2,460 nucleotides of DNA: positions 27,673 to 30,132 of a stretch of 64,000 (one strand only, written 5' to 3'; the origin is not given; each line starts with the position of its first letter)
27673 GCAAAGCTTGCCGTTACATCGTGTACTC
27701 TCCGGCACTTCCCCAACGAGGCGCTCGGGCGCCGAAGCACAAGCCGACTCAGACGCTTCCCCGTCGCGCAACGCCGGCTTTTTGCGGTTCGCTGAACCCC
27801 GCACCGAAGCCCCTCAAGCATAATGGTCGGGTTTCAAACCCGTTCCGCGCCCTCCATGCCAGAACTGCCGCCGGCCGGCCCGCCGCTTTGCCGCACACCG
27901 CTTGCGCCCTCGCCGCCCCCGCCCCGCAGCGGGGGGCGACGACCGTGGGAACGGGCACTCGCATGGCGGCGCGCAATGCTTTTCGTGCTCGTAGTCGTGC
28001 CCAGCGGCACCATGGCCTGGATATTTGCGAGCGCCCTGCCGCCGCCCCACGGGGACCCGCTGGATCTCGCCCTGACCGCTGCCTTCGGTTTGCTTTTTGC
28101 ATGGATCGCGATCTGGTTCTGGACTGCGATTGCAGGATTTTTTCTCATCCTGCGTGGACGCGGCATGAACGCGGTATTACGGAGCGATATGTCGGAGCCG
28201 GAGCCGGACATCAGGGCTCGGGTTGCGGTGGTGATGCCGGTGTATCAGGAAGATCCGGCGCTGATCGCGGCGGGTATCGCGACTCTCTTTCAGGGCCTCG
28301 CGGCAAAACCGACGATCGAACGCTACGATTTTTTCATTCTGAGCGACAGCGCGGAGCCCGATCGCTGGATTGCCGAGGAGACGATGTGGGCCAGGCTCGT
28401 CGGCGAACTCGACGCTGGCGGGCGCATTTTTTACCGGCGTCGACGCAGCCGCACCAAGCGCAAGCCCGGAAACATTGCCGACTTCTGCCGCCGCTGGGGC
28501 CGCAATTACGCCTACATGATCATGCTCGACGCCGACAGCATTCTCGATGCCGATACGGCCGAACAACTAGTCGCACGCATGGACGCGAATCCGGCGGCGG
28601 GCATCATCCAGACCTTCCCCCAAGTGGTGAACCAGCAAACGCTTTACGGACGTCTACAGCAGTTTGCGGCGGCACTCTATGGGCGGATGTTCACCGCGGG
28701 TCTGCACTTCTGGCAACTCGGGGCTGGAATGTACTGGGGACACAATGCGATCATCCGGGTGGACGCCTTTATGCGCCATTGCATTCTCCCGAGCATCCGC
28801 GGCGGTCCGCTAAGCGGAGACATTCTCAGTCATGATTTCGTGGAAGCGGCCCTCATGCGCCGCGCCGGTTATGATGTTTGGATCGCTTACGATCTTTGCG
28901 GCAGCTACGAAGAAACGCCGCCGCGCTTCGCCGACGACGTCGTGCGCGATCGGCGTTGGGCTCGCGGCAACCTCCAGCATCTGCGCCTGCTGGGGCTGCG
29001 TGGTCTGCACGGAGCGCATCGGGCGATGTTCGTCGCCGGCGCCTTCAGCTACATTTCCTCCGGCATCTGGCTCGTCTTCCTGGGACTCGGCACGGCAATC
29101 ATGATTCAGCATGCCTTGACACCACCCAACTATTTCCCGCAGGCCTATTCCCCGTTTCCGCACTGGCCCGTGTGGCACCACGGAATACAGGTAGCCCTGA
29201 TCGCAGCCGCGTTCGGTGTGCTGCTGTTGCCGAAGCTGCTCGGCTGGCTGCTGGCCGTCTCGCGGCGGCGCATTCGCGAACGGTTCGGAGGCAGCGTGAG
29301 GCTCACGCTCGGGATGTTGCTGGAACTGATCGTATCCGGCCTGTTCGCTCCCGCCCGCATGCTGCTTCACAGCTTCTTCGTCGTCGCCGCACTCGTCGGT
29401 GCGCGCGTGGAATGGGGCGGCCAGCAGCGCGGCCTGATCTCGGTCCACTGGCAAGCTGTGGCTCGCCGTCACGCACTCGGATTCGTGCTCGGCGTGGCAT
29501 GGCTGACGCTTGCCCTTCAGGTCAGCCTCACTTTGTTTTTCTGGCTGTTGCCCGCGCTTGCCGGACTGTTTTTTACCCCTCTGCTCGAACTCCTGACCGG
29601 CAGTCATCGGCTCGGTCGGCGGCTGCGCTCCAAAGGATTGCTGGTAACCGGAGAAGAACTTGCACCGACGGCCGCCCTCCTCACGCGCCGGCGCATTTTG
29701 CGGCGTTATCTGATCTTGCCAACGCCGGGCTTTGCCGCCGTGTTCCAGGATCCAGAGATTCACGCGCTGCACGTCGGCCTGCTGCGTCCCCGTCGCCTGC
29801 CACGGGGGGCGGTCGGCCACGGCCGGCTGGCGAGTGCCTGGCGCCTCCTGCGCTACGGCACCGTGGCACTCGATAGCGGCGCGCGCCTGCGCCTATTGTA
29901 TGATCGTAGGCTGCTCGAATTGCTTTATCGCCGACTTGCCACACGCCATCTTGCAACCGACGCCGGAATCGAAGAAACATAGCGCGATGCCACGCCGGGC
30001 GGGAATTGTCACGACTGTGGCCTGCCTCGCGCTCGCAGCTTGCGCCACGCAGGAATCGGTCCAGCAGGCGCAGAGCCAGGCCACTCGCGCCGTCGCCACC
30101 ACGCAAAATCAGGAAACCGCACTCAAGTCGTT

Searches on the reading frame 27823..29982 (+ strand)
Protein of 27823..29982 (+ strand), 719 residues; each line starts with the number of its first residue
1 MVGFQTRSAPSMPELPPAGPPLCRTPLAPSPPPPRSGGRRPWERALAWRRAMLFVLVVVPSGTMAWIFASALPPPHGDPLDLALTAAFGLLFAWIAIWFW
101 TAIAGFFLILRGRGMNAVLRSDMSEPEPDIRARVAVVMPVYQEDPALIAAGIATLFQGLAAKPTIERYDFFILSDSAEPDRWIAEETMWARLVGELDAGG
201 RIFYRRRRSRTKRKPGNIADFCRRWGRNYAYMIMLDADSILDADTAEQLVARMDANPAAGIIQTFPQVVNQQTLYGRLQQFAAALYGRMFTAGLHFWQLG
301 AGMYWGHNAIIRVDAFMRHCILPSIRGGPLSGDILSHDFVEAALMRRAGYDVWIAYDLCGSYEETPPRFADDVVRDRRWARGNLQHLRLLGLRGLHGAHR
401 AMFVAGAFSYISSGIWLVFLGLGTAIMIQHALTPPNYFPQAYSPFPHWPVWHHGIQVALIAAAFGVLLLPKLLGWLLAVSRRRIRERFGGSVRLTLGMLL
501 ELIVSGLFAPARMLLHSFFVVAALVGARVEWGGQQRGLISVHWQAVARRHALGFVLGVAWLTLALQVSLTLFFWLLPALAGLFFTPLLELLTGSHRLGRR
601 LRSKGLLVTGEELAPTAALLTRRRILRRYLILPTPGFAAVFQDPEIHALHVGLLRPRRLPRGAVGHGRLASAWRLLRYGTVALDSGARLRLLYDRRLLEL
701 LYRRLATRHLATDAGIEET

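Call 12: search_protein_families(library=phrogs, proteins=[window:27823-29982:+], max_evalue=0.001)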
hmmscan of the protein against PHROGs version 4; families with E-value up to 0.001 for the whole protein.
window:27823-29982:+ (719 aa): 0 families

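Call 55: search_protein_families(library=pfam, proteins=[window:27823-29982:+], max_evalue=0.01)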
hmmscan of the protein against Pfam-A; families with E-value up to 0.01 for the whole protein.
window:27823-29982:+ (719 aa): 3 families
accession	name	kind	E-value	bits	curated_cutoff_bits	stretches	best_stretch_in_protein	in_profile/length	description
PF00535.33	Glycos_transf_2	-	2.9e-13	50.5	23.3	1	136-317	2-165/168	Glycosyl transferase family 2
PF13632.12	Glyco_trans_2_3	-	3.2e-09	37.3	27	1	233-421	3-190/198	Glycosyl transferase family group 2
PF13506.12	Glyco_transf_21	-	3e-07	30.5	21.7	1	228-381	30-174/174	Glycosyl transferase family 21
